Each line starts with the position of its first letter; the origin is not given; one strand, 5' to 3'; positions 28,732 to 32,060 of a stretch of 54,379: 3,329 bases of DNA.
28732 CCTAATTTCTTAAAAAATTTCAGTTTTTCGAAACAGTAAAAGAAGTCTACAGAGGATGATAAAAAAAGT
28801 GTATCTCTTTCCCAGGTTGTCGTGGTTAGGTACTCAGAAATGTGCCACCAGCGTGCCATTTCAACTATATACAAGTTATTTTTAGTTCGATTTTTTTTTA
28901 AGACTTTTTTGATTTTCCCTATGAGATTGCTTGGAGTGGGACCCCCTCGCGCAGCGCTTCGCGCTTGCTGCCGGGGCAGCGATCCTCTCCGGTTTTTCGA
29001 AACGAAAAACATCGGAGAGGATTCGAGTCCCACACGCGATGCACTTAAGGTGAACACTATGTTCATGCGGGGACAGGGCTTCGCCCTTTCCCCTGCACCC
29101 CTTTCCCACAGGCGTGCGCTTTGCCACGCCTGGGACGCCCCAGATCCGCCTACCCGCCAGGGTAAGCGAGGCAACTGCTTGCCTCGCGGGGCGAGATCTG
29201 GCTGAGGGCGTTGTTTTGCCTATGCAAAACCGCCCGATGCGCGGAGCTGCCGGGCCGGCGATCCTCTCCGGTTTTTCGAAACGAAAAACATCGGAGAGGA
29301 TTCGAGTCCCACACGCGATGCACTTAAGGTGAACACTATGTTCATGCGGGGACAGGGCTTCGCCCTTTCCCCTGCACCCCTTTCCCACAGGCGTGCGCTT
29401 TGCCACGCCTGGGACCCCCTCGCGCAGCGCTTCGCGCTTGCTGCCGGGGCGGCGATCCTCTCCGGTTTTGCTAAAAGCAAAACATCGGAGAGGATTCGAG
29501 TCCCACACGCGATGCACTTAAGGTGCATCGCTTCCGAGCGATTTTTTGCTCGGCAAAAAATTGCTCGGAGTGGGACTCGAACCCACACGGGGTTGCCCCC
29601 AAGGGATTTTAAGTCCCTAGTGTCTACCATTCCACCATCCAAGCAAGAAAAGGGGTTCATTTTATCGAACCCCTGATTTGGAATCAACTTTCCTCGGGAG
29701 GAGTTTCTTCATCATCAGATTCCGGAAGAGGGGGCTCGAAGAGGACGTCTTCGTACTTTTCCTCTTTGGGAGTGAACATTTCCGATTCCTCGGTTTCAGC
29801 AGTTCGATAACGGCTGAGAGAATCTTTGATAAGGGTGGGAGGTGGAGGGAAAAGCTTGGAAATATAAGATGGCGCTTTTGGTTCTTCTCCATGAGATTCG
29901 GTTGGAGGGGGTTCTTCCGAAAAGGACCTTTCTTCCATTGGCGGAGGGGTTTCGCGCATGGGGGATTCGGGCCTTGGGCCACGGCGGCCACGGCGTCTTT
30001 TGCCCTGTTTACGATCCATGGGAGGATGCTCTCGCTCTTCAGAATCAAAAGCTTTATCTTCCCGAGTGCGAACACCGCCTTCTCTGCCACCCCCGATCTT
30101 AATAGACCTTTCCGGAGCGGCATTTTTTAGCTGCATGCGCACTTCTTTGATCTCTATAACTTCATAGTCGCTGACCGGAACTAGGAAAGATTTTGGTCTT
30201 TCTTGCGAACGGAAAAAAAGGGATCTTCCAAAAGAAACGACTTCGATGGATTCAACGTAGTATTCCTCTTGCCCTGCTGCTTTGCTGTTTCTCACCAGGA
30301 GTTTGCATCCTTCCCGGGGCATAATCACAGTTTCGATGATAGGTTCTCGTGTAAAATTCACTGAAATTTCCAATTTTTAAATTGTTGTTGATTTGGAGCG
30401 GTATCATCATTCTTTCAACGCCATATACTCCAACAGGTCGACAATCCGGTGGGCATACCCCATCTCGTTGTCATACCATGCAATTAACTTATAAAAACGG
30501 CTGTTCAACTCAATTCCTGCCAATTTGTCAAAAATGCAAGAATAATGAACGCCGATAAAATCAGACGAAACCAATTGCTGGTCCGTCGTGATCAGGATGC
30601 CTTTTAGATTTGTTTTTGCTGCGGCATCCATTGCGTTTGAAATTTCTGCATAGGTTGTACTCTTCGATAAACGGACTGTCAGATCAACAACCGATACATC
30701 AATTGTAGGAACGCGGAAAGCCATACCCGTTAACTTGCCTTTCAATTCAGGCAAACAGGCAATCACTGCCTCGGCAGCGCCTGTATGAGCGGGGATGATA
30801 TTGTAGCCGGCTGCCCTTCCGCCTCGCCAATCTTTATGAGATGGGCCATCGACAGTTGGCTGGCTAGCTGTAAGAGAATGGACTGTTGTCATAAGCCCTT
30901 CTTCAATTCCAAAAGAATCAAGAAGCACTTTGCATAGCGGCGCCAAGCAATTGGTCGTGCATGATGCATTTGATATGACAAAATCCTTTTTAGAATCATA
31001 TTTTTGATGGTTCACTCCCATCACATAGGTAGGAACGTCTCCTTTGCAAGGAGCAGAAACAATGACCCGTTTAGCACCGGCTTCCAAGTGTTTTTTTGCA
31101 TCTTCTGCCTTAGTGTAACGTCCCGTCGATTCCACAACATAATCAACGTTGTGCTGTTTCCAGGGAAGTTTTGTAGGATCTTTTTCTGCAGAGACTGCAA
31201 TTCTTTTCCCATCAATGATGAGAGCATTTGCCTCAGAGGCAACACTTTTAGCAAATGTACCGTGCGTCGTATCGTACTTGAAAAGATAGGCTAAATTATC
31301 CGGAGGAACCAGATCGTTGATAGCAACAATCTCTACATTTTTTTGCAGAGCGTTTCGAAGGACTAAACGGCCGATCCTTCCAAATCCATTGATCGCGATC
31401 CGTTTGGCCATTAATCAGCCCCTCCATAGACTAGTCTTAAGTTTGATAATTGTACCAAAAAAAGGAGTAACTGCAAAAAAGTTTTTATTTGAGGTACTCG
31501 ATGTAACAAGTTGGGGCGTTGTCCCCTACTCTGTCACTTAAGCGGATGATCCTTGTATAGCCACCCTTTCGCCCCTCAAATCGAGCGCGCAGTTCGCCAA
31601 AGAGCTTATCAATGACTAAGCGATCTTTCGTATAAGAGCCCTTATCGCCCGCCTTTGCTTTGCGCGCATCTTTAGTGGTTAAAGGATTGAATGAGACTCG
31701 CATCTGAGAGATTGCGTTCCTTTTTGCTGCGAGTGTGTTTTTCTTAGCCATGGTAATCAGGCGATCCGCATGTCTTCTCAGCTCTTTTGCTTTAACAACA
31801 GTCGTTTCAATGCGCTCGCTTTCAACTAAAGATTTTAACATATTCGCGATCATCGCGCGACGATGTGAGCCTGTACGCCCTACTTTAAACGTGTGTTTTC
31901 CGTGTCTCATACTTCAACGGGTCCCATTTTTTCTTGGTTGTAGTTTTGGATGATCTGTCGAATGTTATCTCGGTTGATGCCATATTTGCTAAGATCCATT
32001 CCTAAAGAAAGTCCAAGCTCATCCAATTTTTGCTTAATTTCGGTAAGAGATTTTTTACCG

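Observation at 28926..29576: About 620-bp GC-rich, hairpin-dense insert captured at the tRNA-Leu(UAA) 3' end, with the displaced native tRNA end still present and covariation in a hairpin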

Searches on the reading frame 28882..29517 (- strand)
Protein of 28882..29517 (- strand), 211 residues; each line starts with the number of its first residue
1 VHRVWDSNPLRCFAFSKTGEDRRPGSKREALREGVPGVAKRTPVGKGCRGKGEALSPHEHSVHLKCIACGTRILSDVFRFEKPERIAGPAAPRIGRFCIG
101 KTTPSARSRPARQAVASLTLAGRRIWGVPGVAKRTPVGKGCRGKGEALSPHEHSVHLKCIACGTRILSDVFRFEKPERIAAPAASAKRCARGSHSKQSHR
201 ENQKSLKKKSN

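Call 79: search_protein_families(library=pfam, proteins=[window:28882-29517:-], max_evalue=0.1)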
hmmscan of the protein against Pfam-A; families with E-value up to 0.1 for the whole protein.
window:28882-29517:- (211 aa): 4 families
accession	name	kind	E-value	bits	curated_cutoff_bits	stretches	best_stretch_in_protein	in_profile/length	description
PF07754.17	HVO_2753_ZBP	-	0.0011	19.2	33.2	0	48-72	1-25/46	Small zinc finger protein HVO_2753-like, Zn-binding pocket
PF00412.28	LIM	-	0.02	15.6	22.9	0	60-77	23-40/58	LIM domain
PF03604.18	Zn_ribbon_RPAB4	-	0.039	14.1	24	0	64-74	18-28/32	DNA directed RNA polymerase, 7 kDa subunit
PF17981.7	ADD_ATRX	-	0.056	13.7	25.7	0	152-166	7-21/56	Cysteine Rich ADD domain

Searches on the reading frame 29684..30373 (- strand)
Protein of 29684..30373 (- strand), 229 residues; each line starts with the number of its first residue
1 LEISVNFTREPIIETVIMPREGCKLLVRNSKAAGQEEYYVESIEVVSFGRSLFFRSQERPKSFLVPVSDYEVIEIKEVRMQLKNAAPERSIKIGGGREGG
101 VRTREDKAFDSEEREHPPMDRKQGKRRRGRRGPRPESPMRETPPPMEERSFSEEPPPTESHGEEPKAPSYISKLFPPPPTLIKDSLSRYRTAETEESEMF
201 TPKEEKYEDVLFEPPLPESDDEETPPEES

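Call 21: find_encoding_contigs(protein=window:29684-30373:-, flank=6000, max_places=10)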
Protein window:29684-30373:- (229 aa): no gene with exactly this product is on record in the collection.

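Call 58: search_protein_families(library=pfam, proteins=[window:29684-30373:-], max_evalue=0.01)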
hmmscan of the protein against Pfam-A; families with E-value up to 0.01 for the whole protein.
window:29684-30373:- (229 aa): 0 families

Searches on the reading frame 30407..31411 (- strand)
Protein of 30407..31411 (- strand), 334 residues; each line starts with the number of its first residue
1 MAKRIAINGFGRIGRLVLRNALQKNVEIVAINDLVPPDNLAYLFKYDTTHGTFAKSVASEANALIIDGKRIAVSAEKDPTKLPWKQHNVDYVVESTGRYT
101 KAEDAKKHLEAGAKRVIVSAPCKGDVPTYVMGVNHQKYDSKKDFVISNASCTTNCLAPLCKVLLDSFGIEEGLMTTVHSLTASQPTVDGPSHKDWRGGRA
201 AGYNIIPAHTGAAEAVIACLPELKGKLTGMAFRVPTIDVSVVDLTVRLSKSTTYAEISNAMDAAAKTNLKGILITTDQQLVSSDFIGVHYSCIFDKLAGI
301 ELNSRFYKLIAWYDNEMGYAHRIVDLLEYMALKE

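Call 12: find_related_loci(query=window:30407-31411:-, collection=genome_contigs, flank=8000)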
Query window:30407-31411:- (334 aa) in genome_contigs; peptide patterns used: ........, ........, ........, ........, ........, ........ (x = any residue, [..] = any of these).
600 stretches matched a pattern (row limit reached: there are more); 587 encode a relative of the query (tblastn E <= 1e-3); the best 80 are kept; 80 distinct loci.
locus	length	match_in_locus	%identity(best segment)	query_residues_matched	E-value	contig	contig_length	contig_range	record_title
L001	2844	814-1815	82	1-334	0e+0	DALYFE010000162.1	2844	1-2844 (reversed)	MAG TPA_asm: Chlamydiales bacterium isolate CTOTU14274 NODE_10059_length_2844_cov_4.197562, whole genome shotgun sequenc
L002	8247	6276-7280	83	1-334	0e+0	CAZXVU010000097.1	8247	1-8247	MAG TPA_asm: uncultured bacterium isolate SRP200132_co1_523 genome assembly, contig: NODE_15870_length_8247_cov_10.44372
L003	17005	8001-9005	81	1-334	0e+0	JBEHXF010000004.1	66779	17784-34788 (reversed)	MAG: Chlamydiota bacterium isolate ES1.bin.38 NODE_430_length_66779_cov_4.549865, whole genome shotgun sequence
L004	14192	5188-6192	78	1-334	1e-179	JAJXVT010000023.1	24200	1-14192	MAG: bacterium isolate BP5.bin41 NODE_3320_length_24200_cov_1.728285, whole genome shotgun sequence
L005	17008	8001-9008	70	1-334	9e-164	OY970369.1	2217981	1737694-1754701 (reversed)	MAG: uncultured Chlamydiae bacterium isolate MFD06092.bin.1.176 genome assembly, chromosome: 1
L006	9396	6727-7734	69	1-334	3e-159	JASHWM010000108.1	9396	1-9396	MAG: Candidatus Rhabdochlamydia sp. isolate JOPF231 JOPF_NEAR_contig_713707, whole genome shotgun sequence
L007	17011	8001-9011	68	1-334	8e-157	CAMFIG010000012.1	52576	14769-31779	MAG: uncultured Chlamydiae bacterium isolate SRR9109408_bin.1_metaWRAP_v1.3_MAG genome assembly, contig: ERZ12289981.300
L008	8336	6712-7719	67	1-334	1e-153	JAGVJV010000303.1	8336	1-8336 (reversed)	MAG: Parachlamydiales bacterium isolate SW_40 c_000000013755, whole genome shotgun sequence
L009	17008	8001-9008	67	1-334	4e-152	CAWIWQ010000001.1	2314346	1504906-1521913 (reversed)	MAG: uncultured Verrucomicrobiae bacterium isolate MFD04944.bin.1.15 genome assembly, contig: contig_13454, whole genome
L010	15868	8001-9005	65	1-331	2e-150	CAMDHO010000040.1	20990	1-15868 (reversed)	MAG: Chlamydia trachomatis isolate MsH-30apr19-142 genome assembly, contig: MsH-30apr19-C4581, whole genome shotgun sequ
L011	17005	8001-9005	64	1-334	5e-148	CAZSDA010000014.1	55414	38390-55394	MAG TPA_asm: uncultured bacterium isolate SRP302895_co1_449 genome assembly, contig: NODE_1010_length_55414_cov_9.168283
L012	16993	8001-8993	66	5-334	3e-147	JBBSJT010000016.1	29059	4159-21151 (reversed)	MAG: Chlamydiia bacterium isolate LS4_metabat2.075 LS4_metabat2.075_K_2797252_L_29059_cov_12.3471, whole genome shotgun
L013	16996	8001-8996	64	4-333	4e-145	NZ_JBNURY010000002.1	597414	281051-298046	Leptospira sp. SA-E8 NODE_2_length_597414_cov_31.007388_pilon, whole genome shotgun sequence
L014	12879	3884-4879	63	4-333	3e-142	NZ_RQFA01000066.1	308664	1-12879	Leptospira gomenensis strain 201800299 contig_0002, whole genome shotgun sequence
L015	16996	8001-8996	63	4-333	5e-142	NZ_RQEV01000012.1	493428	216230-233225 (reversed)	Leptospira fluminis strain SCS5 contig_0002, whole genome shotgun sequence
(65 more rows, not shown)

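Call 23: find_encoding_contigs(protein=window:30407-31411:-, flank=6000, max_places=10)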
Protein window:30407-31411:- (334 aa): no gene with exactly this product is on record in the collection.

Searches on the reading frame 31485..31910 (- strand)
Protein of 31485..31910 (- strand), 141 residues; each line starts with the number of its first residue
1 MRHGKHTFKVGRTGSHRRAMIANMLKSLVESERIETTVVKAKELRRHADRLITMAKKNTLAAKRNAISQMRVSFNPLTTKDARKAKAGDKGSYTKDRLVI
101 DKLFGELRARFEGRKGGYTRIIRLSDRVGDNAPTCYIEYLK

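Call 86: find_encoding_contigs(protein=window:31485-31910:-, flank=8000, max_places=6)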
Protein window:31485-31910:- (141 aa): no gene with exactly this product is on record in the collection.
